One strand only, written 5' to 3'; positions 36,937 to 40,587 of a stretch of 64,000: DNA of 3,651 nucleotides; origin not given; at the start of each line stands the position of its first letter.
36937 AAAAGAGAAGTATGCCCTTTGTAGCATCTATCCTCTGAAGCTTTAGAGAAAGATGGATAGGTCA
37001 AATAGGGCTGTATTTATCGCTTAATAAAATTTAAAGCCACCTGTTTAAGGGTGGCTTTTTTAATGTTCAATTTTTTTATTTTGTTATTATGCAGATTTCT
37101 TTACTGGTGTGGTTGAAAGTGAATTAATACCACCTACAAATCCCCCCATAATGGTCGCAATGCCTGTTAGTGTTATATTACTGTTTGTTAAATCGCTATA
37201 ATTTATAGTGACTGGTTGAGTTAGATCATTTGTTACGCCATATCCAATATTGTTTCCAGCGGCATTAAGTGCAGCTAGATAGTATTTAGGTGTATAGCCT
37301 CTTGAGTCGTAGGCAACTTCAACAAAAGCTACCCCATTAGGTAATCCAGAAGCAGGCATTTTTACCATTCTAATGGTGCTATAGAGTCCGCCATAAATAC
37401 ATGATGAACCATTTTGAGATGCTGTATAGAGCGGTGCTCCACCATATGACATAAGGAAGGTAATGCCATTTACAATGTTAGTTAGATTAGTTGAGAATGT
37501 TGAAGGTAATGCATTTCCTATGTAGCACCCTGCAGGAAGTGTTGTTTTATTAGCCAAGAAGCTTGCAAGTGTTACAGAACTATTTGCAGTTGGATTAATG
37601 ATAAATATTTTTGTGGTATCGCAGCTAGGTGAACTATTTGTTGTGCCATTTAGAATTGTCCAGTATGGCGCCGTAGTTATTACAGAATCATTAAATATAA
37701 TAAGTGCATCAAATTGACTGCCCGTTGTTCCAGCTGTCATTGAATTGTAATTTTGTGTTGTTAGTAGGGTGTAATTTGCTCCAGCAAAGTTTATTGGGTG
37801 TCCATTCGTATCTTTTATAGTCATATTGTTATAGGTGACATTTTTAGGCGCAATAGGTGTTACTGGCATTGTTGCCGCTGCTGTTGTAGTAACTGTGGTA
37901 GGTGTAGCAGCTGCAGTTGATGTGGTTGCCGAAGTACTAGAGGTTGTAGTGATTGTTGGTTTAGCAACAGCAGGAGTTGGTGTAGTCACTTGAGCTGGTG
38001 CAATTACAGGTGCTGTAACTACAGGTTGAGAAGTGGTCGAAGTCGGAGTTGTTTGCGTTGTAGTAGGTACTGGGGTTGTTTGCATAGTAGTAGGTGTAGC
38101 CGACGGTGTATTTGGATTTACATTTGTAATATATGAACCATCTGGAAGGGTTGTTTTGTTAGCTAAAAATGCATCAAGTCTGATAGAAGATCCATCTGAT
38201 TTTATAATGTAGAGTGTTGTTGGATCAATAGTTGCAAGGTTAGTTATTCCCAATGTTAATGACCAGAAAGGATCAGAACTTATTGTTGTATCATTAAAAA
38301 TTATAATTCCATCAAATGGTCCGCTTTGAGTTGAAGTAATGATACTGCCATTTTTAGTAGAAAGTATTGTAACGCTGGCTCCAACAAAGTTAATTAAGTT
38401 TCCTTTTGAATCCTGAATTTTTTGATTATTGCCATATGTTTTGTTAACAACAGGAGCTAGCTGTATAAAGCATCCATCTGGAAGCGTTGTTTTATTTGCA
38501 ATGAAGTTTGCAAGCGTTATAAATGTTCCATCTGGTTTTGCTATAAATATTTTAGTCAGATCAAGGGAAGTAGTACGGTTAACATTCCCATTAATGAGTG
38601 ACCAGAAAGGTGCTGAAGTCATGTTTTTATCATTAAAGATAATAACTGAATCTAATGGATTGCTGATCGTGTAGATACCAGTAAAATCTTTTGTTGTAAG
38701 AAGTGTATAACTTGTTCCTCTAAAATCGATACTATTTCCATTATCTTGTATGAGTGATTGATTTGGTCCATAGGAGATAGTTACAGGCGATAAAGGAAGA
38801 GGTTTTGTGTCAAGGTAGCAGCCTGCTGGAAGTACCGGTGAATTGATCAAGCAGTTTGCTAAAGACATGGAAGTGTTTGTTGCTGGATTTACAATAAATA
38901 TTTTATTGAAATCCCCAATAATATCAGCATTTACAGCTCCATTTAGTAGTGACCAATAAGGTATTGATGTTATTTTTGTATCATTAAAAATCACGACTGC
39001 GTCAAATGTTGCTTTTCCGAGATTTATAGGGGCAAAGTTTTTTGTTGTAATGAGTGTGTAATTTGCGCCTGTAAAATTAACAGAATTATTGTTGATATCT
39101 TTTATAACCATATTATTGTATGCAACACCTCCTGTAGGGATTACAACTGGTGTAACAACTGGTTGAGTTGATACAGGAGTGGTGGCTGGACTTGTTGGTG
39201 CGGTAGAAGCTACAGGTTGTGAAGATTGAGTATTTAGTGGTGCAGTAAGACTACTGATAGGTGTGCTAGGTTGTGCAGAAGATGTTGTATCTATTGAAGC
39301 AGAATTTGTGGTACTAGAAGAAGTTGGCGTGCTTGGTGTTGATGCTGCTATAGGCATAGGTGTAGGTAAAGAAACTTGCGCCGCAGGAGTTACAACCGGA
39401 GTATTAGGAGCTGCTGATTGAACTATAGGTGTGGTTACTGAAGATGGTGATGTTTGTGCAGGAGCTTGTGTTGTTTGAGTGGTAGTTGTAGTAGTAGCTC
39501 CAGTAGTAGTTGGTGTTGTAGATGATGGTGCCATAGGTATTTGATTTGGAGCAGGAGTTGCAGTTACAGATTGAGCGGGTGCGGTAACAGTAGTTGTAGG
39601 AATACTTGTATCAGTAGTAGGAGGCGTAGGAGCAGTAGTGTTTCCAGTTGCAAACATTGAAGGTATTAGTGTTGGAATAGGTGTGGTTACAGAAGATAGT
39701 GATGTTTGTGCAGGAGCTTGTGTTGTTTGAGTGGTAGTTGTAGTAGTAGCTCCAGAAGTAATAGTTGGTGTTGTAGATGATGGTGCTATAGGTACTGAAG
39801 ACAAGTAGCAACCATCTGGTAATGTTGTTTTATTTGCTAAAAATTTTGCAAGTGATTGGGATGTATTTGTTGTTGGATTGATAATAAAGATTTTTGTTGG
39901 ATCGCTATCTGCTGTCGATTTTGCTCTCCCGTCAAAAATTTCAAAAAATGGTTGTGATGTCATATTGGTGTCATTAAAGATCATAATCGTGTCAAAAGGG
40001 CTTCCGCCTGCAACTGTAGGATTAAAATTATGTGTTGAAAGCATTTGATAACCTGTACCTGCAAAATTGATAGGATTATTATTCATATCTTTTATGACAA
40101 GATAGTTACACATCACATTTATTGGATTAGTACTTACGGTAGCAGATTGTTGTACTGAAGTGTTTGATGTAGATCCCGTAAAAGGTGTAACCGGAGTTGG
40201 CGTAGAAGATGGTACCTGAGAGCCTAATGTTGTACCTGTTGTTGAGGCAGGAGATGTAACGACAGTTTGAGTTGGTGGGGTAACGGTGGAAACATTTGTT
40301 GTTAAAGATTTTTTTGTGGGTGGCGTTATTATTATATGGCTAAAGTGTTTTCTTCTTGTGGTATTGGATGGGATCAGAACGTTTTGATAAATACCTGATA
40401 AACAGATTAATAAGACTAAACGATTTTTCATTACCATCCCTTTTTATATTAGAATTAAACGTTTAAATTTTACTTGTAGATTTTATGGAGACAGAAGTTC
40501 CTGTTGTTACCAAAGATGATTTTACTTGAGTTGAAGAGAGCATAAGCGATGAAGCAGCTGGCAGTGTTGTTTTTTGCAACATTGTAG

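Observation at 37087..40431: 1114-aa surface protein built from five copies of an unrecognised ~105-aa domain, mucin-like Pro/Thr linkers and a C-terminal hydrophobic tail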

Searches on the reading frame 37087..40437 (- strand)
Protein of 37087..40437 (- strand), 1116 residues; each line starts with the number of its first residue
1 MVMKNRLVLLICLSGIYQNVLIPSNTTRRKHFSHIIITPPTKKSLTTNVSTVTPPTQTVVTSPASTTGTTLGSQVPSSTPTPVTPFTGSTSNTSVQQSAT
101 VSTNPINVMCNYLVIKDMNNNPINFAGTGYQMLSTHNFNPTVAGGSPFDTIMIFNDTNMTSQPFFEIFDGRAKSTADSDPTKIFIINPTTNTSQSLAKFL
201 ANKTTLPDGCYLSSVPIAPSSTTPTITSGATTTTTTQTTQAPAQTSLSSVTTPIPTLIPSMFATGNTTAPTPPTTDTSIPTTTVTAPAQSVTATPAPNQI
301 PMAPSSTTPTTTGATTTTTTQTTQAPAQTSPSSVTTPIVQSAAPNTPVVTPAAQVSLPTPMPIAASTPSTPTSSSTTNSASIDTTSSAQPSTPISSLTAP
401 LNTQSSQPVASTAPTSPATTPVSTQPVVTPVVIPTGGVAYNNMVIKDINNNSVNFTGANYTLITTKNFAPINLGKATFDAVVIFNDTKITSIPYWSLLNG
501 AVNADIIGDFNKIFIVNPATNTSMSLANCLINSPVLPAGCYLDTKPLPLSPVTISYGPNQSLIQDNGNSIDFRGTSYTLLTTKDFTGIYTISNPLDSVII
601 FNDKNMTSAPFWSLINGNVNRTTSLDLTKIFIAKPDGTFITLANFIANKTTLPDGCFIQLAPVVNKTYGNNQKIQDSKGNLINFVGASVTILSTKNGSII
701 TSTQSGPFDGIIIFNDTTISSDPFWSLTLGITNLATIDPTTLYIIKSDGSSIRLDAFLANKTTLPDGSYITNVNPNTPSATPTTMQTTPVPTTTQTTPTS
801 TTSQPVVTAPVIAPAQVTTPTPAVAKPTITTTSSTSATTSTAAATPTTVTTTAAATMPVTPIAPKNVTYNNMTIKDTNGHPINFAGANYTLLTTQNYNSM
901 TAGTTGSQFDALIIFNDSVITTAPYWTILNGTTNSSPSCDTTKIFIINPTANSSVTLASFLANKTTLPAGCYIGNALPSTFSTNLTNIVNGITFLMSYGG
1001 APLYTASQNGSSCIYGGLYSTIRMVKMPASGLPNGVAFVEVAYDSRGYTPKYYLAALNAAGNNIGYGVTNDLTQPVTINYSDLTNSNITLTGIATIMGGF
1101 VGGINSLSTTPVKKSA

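Call 6: search_protein_families(library=pfam, proteins=[window:37087-40437:-], max_evalue=0.01)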
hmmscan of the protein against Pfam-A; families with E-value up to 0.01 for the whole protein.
window:37087-40437:- (1116 aa): 0 families

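Call 7: search_protein_families(library=ncbifam, proteins=[window:37087-40437:-], max_evalue=0.01)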
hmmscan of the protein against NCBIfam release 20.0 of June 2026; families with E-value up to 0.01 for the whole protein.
window:37087-40437:- (1116 aa): 0 families

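Call 8: find_homologous_proteins(query=window:37087-40437:-)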
Query window:37087-40437:-: 8000 candidates shared short words with the query, none scored E <= 0.001.

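Call 11: find_encoding_contigs(protein=window:37087-40437:-, flank=3000, max_places=4)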
Protein window:37087-40437:- (1116 aa): no gene with exactly this product is on record in the collection.

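Call 13: find_encoding_contigs(protein=window:37087-40431:-, flank=3000, max_places=4)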
Protein window:37087-40431:- (1114 aa): no gene with exactly this product is on record in the collection.

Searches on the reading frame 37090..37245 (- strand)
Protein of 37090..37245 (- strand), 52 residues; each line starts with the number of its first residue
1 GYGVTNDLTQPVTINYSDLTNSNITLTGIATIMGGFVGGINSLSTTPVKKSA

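Call 86: search_protein_families(library=ncbifam, proteins=[window:37090-37245:-], max_evalue=10)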
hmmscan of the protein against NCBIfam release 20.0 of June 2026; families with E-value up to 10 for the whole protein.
seq(52 aa): 0 families

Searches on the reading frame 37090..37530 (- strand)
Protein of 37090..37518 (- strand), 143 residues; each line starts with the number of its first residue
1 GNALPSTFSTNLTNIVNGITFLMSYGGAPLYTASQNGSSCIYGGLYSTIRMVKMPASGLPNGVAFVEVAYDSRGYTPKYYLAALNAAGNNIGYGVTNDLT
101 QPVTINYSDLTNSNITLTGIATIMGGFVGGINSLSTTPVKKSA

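Call 23: search_protein_families(library=pfam, proteins=[window:37090-37518:-], max_evalue=10)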
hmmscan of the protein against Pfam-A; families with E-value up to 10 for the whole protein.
seq(143 aa): 0 families

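Call 62: predict_structure(alignment_id=A3)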
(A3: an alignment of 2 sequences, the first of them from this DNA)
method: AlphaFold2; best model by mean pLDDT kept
length: 147 residues; sequences in the alignment: 2
mean_pLDDT: 46.9   pTM: 0.50
mean pLDDT of the five models: 46.9, 44.9, 39.2, 37.3, 35.1
residues with pLDDT >= 90: 0; 70-90: 17; 50-70: 54; < 50: 76
segments of 3 or more residues with pLDDT < 50: 1-53, 129-147
pLDDT, mean of each block of 10 residues (from residue 1): 28 31 25 25 33 53 60 60 71 73 61 58 50 37 34
secondary structure, 60 per line:
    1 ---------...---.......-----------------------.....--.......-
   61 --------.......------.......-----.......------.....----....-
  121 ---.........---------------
elements in order: H16-22 E46-50 E53-59 E69-75 E82-88 E94-100 E107-111 E116-119 H124-132

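Call 67: find_homologous_proteins(query=A3, max_evalue=0.01)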
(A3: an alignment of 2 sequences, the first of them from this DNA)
Query A3 (2 sequences): 397 candidates shared short words with the query, none scored E <= 0.01.

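Call 68: find_related_loci(query=A3, collection=metagenome_contigs, flank=8000)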
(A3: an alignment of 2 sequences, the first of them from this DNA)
Query A3 (147 aa) in metagenome_contigs; peptide patterns used: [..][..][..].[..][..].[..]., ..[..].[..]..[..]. (x = any residue, [..] = any of these).
66 stretches matched a pattern, but none encodes a relative of the query by tblastn (E <= 1e-3).

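Call 78: search_solved_structures(query=A3, max_evalue=10)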
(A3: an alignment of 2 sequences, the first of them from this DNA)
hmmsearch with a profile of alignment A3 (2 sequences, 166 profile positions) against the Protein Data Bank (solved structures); distinct sequences matched with E-value up to 10: 0.

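Call 86: search_protein_families(library=ncbifam, proteins=[window:37090-37518:-], max_evalue=10)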
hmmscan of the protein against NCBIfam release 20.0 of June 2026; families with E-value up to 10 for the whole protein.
seq(143 aa): 0 families

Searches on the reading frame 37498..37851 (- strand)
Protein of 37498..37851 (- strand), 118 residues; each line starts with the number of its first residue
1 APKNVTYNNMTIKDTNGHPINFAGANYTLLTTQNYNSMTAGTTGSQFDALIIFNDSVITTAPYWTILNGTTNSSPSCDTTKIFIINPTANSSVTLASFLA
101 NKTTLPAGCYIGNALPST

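Call 23: search_protein_families(library=pfam, proteins=[window:37498-37851:-], max_evalue=10)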
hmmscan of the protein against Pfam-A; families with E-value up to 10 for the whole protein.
seq(118 aa): 0 families

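Call 38: find_homologous_proteins(query=A2, max_evalue=0.01)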
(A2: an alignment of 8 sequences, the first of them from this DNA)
Query A2 (8 sequences): 641 candidates shared short words with the query, none scored E <= 0.01.

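Call 45: predict_structure(alignment_id=A2)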
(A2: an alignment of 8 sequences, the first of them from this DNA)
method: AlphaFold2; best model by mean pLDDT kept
length: 118 residues; sequences in the alignment: 8
mean_pLDDT: 78.3   pTM: 0.71
mean pLDDT of the five models: 78.3, 73.8, 67.5, 61.8, 43.2
residues with pLDDT >= 90: 4; 70-90: 89; 50-70: 24; < 50: 1
segments of 3 or more residues with pLDDT < 50: none
pLDDT, mean of each block of 10 residues (from residue 1): 80 78 84 83 76 70 74 69 88 87 80 69
secondary structure, 60 per line:
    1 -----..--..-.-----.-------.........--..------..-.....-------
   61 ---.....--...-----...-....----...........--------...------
elements in order: E27-32 E49-53 E64-68 E71-73 E83-86 E91-94 H95-101 E110-112

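Call 58: fold_search(model_id=the predicted structure, library=pdb)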
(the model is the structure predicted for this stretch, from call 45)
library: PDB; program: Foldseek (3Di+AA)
matches with E <= 10: 41; with E <= 0.001: 0
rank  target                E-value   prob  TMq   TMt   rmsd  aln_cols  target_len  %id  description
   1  5xyi_E                1.8e+00  0.02  0.16  0.09  13.8        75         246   16  Small subunit of Trichomonas vaginalis ribosome (released 2017-08-30)
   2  1vix_B                2.8e+00  0.05  0.14  0.05   6.1        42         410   10  Crystal structure of a putative peptidase T (released 2003-12-30)
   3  8rf9                  3.8e+00  0.02  0.18  0.02   9.5        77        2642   12  CgsiGP1 sample in nanodisc (released 2024-03-20)
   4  1vix_A                4.1e+00  0.04  0.14  0.05   6.2        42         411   10  Crystal structure of a putative peptidase T (released 2003-12-30)
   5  9tkv_A                4.1e+00  0.02  0.21  0.05  12.2        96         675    9  Structure of duck RIG-I (delta CARDS) bound to 31-mer RNA mismatched hairpin with 5'pppG-C blunt end, mimicking the in (released 2025-12-31)
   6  8xpn_A                4.3e+00  0.02  0.16  0.08   6.9        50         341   14  The Crystal Structure of USP8 from Biortus. (released 2024-03-06)
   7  4wvi_A                4.3e+00  0.01  0.17  0.06   8.9        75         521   12  Crystal structure of the Type-I signal peptidase from Staphylococcus aureus (SpsB) in complex with a substrate peptide (released 2015-09-23)
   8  3rrr_D                4.3e+00  0.01  0.12  0.06  12.6       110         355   13  Structure of the RSV F protein in the post-fusion conformation (released 2011-06-08)
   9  4wvh_A                4.6e+00  0.01  0.17  0.06   8.9        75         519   12  Crystal structure of the Type-I signal peptidase from Staphylococcus aureus (SpsB) in complex with a substrate peptide (released 2015-09-23)
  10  9tm6_A                4.9e+00  0.02  0.21  0.06  11.7        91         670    9  Structure of duck RIG-I (delta CARDs) bound to 31-mer RNA mismatched hairpin with 5'pppG-C blunt end mimicking the inf (released 2025-12-31)
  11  4z6s_D                5.2e+00  0.04  0.22  0.09   5.7        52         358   13  Structure of H200Q variant of Homoprotocatechuate 2,3-Dioxygenase from B.fuscum in complex with 4-sulfonyl catechol at (released 2015-08-26)
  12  9dcs_C                5.2e+00  0.02  0.21  0.24  10.0        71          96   14  Structure of a TelD-associated type VII secretion system DUF4176 protein (released 2025-11-05)
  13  5trx_A                5.2e+00  0.02  0.16  0.07   7.4        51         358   14  Room temperature structure of an extradiol ring-cleaving dioxygenase from B.fuscum determined using serial femtosecond (released 2017-03-22)
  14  6s7t_G                5.2e+00  0.01  0.15  0.07  13.1        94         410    8  Cryo-EM structure of human oligosaccharyltransferase complex OST-B (released 2019-12-18)
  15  1fno                  5.6e+00  0.03  0.14  0.05   6.1        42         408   10  PEPTIDASE T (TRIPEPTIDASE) (released 2002-03-13)
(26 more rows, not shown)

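Call 66: fold_search(model_id=the predicted structure, library=viral)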
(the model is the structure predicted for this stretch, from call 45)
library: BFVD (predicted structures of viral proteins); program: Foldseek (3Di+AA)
matches with E <= 10: 103; with E <= 0.001: 0
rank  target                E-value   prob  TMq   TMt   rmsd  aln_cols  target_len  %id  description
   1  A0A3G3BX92            5.4e-01  0.06  0.16  0.17  11.2        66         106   18  (no name in the UniProt tables at hand)
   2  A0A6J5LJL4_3          7.4e-01  0.04  0.21  0.03  19.0       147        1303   10  LT_GEWL domain containing protein [uncultured Caudovirales phage]
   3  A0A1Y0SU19            7.9e-01  0.02  0.18  0.07  17.2       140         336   17  Uncharacterized protein [Pseudomonas phage Phabio]
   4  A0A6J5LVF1            1.8e+00  0.14  0.26  0.36   4.6        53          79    8  Uncharacterized protein [uncultured Caudovirales phage]
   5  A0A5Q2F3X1            1.9e+00  0.11  0.22  0.35   4.9        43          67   12  Uncharacterized protein [Bacillus phage vB_BcM_Sam112]
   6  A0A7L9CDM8            2.2e+00  0.08  0.26  0.04   4.2        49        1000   20  Polyprotein [Olivavirus actinidiae]
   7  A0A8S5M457            2.2e+00  0.08  0.22  0.11   4.2        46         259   11  Uncharacterized protein [Siphoviridae sp. ctz7e2]
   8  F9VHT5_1              2.4e+00  0.21  0.27  0.05   3.6        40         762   15  (no name in the UniProt tables at hand)
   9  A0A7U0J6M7            3.0e+00  0.06  0.24  0.09   7.6        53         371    9  (no name in the UniProt tables at hand)
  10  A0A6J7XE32            3.1e+00  0.02  0.15  0.09   6.9        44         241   11  Uncharacterized protein [uncultured Caudovirales phage]
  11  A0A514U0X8            3.1e+00  0.01  0.11  0.09  14.0       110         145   11  Uncharacterized protein [Gordonia phage Phendrix]
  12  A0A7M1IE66            3.4e+00  0.03  0.18  0.27   6.7        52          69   15  Uncharacterized protein [Klebsiella phage MEW1]
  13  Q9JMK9                3.4e+00  0.02  0.17  0.10   8.7        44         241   14  (no name in the UniProt tables at hand)
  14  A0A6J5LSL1            3.4e+00  0.02  0.14  0.15   8.8        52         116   13  Uncharacterized protein [uncultured Caudovirales phage]
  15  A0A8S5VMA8            3.4e+00  0.01  0.21  0.20  15.6       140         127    9  (no name in the UniProt tables at hand)
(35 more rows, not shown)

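Call 77: search_solved_structures(query=A2, max_evalue=10)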
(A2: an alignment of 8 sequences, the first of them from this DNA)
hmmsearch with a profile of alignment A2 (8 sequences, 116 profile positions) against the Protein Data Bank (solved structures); distinct sequences matched with E-value up to 10: 2.
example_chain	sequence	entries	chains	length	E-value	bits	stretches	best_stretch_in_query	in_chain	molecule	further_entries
2nda_A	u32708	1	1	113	1.2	12.3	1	4-52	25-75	Mid-cell-anchored protein Z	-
3zpp_A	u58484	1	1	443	1.6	11.9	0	13-49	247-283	CELL WALL SURFACE ANCHOR FAMILY PROTEIN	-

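Call 86: search_protein_families(library=ncbifam, proteins=[window:37498-37851:-], max_evalue=10)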
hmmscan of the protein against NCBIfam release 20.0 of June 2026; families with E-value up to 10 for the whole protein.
seq(118 aa): 0 families

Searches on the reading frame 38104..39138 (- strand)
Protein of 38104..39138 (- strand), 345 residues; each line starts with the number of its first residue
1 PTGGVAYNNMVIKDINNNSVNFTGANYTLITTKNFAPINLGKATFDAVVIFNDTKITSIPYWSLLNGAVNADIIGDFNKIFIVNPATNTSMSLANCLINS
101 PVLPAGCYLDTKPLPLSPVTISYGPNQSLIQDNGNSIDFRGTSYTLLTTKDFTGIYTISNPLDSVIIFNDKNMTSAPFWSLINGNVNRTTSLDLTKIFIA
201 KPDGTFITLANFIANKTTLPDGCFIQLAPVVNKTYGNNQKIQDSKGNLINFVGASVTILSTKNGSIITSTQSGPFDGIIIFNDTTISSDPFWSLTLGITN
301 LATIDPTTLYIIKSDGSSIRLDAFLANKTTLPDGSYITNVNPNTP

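Call 88: search_dna_similar(query=window:38104-39138:-, collection=plasmids, mode=protein, max_evalue=0.01, max_rows=5)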
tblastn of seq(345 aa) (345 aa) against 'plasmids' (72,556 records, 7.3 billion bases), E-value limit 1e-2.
No match.

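Call 89: search_dna_similar(query=window:38104-39138:-, collection=phages, mode=protein, max_evalue=0.01, max_rows=5)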
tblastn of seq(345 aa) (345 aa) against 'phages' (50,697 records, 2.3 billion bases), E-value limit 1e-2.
No match.
